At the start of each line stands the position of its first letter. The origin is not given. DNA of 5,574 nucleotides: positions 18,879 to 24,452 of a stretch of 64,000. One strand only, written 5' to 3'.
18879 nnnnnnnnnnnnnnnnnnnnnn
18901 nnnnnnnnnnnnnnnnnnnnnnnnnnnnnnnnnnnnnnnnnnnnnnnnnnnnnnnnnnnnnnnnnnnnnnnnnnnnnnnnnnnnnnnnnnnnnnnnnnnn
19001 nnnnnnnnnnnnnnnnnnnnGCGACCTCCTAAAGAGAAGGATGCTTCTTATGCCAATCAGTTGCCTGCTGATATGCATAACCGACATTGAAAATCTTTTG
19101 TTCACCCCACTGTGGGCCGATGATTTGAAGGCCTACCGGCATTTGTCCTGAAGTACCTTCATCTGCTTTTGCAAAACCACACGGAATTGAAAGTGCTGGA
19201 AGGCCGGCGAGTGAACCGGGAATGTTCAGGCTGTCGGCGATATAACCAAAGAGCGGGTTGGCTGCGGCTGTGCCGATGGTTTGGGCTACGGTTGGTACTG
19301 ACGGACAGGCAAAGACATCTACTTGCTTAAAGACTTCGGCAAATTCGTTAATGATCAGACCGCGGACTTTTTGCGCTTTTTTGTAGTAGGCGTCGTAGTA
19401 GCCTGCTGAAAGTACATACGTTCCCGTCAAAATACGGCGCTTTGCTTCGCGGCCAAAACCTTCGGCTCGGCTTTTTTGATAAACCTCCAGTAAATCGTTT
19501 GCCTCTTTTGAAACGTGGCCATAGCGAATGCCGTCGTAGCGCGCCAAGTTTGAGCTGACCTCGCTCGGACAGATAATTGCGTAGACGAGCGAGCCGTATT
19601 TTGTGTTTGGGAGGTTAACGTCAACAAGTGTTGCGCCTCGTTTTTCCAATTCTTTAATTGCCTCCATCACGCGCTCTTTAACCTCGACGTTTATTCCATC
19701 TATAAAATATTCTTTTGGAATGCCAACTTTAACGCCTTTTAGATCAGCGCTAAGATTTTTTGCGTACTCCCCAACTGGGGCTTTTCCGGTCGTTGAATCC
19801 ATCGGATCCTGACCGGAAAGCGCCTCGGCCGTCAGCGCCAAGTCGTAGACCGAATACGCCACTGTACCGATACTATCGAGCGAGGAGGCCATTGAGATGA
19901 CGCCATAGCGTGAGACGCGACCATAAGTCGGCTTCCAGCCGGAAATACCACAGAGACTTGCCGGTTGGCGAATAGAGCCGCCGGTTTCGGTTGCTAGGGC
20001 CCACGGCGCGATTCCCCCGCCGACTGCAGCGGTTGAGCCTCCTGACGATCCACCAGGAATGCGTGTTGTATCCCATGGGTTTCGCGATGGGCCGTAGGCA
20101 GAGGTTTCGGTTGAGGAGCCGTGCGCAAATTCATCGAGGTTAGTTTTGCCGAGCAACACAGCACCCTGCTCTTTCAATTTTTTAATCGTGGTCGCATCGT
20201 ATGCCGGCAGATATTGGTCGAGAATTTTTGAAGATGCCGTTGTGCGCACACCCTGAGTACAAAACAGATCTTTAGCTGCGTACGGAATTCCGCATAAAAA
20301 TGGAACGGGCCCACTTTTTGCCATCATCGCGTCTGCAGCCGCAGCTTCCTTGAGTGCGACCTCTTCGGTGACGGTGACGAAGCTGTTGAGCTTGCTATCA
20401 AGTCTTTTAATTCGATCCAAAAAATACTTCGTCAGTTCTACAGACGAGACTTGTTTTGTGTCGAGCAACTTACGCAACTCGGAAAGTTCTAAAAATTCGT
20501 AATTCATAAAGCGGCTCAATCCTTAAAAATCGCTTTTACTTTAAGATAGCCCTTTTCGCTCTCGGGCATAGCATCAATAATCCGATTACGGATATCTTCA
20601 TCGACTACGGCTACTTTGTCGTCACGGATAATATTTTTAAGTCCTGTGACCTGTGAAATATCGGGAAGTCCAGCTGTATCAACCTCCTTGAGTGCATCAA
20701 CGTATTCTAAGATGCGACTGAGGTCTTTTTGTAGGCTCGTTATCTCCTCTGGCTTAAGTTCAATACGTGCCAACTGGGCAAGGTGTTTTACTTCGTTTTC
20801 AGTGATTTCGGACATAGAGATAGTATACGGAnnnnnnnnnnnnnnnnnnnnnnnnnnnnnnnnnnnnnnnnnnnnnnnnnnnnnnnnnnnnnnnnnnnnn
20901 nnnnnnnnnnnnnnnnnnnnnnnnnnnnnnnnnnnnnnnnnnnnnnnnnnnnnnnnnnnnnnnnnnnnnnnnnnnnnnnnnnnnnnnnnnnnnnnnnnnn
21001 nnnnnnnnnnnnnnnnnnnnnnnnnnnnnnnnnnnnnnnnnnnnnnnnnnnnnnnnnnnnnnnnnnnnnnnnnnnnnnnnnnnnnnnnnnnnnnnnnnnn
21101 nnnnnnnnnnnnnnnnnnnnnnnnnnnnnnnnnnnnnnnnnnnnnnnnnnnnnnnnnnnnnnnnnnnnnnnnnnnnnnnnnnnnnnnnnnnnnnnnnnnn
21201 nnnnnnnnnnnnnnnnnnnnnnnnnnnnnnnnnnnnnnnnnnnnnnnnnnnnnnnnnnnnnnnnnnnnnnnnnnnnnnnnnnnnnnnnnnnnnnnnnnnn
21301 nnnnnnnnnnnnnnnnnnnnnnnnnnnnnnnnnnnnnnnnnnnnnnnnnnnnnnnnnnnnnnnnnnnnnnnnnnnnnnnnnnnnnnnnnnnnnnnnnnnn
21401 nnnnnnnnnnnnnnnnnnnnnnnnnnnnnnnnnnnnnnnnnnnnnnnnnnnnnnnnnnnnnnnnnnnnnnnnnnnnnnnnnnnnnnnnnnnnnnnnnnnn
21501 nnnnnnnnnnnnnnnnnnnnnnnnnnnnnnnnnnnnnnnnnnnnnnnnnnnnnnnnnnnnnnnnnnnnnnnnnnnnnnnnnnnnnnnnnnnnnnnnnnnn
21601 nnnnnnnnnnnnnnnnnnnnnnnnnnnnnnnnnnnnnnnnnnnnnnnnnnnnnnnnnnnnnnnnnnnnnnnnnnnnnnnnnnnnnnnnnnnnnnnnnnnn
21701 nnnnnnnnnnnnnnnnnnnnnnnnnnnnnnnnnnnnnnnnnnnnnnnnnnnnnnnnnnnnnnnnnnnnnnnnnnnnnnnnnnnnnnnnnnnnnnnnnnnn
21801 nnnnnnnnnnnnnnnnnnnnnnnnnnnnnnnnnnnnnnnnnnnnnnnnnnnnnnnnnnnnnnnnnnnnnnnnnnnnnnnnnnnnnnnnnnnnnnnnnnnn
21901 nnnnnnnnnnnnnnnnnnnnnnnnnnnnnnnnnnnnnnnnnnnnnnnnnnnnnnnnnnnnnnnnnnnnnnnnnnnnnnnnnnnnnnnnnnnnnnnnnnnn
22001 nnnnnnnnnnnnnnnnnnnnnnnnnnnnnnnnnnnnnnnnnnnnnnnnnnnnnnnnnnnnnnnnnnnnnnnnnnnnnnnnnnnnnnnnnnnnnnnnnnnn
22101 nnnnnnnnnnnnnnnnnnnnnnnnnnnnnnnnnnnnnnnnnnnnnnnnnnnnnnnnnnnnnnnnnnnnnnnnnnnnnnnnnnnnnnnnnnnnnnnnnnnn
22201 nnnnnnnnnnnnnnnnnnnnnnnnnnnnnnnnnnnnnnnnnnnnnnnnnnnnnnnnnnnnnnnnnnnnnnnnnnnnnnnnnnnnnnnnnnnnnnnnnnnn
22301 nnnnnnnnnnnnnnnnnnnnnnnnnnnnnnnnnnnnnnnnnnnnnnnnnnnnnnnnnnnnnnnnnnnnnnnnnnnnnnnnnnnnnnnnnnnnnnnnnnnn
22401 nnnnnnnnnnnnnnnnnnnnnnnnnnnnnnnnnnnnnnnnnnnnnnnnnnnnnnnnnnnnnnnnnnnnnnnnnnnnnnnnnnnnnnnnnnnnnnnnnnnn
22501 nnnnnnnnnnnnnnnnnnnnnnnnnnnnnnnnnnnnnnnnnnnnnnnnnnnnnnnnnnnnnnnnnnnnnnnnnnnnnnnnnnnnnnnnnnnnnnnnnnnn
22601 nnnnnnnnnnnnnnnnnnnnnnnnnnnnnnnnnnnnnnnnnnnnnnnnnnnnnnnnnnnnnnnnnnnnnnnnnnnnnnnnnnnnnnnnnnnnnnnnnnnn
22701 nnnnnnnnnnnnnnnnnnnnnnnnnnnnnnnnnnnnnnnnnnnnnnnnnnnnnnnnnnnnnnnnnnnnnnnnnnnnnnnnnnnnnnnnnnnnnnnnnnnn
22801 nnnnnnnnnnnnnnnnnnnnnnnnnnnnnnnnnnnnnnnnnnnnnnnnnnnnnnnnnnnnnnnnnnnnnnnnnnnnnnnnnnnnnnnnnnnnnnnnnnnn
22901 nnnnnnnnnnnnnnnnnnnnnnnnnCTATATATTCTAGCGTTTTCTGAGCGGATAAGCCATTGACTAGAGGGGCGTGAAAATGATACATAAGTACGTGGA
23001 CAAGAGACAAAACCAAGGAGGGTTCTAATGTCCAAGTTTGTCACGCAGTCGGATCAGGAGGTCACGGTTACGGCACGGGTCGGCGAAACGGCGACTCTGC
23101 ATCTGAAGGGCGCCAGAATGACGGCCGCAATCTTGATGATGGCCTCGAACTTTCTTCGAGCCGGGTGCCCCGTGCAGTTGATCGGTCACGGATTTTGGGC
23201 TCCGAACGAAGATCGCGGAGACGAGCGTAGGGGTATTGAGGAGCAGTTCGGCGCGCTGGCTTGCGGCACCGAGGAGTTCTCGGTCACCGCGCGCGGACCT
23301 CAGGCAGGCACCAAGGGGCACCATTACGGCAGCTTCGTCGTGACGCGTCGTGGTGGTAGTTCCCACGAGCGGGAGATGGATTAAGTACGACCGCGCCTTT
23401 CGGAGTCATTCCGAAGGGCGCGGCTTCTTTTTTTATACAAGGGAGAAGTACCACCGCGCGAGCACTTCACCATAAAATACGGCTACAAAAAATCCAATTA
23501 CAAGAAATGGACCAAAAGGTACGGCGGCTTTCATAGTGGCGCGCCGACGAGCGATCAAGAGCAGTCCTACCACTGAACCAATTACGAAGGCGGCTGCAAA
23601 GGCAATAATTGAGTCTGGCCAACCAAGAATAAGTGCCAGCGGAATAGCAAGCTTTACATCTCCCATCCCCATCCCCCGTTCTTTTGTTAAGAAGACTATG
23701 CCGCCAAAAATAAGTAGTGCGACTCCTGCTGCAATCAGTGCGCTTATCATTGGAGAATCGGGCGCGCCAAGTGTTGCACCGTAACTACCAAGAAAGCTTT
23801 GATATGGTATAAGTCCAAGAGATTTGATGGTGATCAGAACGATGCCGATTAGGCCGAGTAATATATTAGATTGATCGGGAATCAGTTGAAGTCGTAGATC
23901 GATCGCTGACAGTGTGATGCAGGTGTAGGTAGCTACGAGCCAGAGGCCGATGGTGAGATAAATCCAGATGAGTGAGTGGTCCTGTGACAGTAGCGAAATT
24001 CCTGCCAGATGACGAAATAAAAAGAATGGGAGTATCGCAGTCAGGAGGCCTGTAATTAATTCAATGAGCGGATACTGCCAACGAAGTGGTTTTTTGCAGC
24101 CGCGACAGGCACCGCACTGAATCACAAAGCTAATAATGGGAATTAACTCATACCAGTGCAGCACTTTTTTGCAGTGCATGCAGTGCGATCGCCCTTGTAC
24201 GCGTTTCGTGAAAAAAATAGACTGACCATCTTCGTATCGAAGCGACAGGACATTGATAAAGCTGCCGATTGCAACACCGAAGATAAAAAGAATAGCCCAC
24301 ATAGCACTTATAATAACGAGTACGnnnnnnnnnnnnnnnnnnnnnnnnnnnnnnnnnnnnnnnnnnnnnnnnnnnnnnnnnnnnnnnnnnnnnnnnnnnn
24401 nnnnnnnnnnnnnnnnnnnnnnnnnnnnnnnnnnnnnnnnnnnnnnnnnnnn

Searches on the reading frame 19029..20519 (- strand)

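Call 26: search_protein_families(library=pfam, proteins=[window:19029-20519:-], max_evalue=0.0001)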
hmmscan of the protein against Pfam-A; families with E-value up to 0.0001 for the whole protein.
window:19029-20519:- (496 aa): 1 family
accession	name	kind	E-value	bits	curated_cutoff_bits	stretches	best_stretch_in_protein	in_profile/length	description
PF01425.27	Amidase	-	1.1e-141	473.4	27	1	28-476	1-444/445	Amidase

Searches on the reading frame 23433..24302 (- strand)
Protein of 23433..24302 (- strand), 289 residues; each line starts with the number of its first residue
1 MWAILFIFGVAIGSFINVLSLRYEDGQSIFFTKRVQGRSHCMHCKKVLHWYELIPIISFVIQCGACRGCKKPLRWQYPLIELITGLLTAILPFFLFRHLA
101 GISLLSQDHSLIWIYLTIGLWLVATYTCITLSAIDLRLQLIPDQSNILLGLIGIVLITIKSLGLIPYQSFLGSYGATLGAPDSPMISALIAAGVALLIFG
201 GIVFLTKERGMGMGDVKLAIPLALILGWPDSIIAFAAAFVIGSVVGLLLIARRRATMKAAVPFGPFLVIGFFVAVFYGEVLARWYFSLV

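Call 26: search_protein_families(library=pfam, proteins=[window:23433-24302:-], max_evalue=0.0001)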
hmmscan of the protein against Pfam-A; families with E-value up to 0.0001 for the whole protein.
window:23433-24302:- (289 aa): 2 families
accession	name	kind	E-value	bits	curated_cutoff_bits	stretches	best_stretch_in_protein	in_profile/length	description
PF06750.18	A24_N_bact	-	1.4e-25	89.6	23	1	7-91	1-80/84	Bacterial Peptidase A24 N-terminal domain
PF01478.23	Peptidase_A24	-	1.5e-12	48.3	26.5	1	123-247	2-104/104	Type IV leader peptidase family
